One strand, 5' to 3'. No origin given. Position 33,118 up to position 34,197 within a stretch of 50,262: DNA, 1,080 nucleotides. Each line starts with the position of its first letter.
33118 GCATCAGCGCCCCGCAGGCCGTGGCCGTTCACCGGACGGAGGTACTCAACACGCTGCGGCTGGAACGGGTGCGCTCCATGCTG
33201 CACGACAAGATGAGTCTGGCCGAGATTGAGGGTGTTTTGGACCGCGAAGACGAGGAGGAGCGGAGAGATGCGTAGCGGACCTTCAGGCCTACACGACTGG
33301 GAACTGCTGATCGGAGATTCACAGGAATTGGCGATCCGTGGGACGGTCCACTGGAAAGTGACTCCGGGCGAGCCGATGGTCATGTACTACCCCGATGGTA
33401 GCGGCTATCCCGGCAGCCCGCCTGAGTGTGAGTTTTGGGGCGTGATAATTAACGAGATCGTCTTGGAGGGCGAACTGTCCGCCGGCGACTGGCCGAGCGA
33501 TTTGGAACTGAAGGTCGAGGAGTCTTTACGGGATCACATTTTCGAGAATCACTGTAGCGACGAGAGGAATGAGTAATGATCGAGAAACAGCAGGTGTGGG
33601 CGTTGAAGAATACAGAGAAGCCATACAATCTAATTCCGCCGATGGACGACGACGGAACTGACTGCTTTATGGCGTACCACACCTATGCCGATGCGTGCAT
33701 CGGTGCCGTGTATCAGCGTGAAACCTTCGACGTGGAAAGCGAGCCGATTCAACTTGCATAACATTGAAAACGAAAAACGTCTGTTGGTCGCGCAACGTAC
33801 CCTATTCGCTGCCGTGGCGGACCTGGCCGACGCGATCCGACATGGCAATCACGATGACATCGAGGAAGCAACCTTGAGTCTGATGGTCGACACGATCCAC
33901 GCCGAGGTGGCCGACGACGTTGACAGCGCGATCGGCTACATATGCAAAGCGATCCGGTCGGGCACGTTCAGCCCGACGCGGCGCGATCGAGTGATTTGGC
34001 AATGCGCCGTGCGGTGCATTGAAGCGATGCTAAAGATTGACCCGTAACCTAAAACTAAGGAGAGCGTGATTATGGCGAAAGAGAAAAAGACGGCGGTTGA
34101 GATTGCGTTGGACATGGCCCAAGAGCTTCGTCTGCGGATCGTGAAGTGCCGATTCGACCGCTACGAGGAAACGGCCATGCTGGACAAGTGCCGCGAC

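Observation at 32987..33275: Phage-encoded CsrA with a two-GGA leader suggesting autoregulation and host post-transcriptional takeover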

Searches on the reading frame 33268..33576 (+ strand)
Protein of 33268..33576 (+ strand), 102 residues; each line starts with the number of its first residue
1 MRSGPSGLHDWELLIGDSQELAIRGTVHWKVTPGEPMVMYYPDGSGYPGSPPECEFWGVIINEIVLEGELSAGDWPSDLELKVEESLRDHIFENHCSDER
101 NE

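Call 3: search_protein_families(library=pfam, proteins=[window:33268-33576:+], max_evalue=0.01)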
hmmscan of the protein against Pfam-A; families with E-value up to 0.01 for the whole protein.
window:33268-33576:+ (102 aa): 0 families

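Call 14: search_protein_families(library=phrogs, proteins=[window:33268-33576:+], max_evalue=0.00001)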
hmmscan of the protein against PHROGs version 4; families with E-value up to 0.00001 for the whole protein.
window:33268-33576:+ (102 aa): 0 families

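Call 47: find_related_loci(query=window:33268-33576:+, collection=viral_contigs, flank=6000)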
Query window:33268-33576:+ (102 aa) in viral_contigs; peptide patterns used: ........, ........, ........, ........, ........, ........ (x = any residue, [..] = any of these).
13 stretches matched a pattern; 13 encode a relative of the query (tblastn E <= 1e-3); 13 distinct loci.
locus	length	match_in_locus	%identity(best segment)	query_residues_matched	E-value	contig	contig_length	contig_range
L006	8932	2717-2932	41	23-95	1e-11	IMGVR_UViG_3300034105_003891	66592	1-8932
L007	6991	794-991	41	23-88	3e-11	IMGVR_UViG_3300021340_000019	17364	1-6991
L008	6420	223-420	42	23-88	6e-11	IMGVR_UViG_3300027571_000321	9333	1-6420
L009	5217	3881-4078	42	23-88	6e-11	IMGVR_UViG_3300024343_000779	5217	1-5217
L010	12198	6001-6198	42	23-88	6e-11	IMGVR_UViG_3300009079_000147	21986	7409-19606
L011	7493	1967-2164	42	23-88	6e-11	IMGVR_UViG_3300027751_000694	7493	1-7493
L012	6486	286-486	38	22-95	6e-11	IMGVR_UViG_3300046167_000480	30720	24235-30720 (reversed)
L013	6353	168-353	45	23-84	7e-11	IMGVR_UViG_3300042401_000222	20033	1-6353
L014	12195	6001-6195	42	23-87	7e-11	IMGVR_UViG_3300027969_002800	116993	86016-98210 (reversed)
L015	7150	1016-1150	51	17-61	3e-10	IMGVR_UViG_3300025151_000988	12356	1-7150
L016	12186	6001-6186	40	27-88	1e-9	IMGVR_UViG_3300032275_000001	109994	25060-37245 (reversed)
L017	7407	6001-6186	40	27-88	1e-9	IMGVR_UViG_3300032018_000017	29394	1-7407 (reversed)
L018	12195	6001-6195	42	23-87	7e-11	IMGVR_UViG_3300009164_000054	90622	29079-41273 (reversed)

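Call 68: search_protein_families(library=ncbifam, proteins=[window:33268-33576:+], max_evalue=0.001)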
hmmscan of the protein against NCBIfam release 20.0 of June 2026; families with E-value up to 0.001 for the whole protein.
window:33268-33576:+ (102 aa): 0 families

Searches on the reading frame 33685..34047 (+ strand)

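Call 3: search_protein_families(library=pfam, proteins=[window:33685-34047:+], max_evalue=0.01)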
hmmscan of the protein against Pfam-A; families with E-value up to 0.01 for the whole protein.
window:33685-34047:+ (120 aa): 1 family
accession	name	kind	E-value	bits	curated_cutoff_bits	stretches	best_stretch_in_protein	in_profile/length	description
PF19802.4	DUF6285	-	0.00019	22.5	28.1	0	28-76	37-85/91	Domain of unknown function (DUF6285)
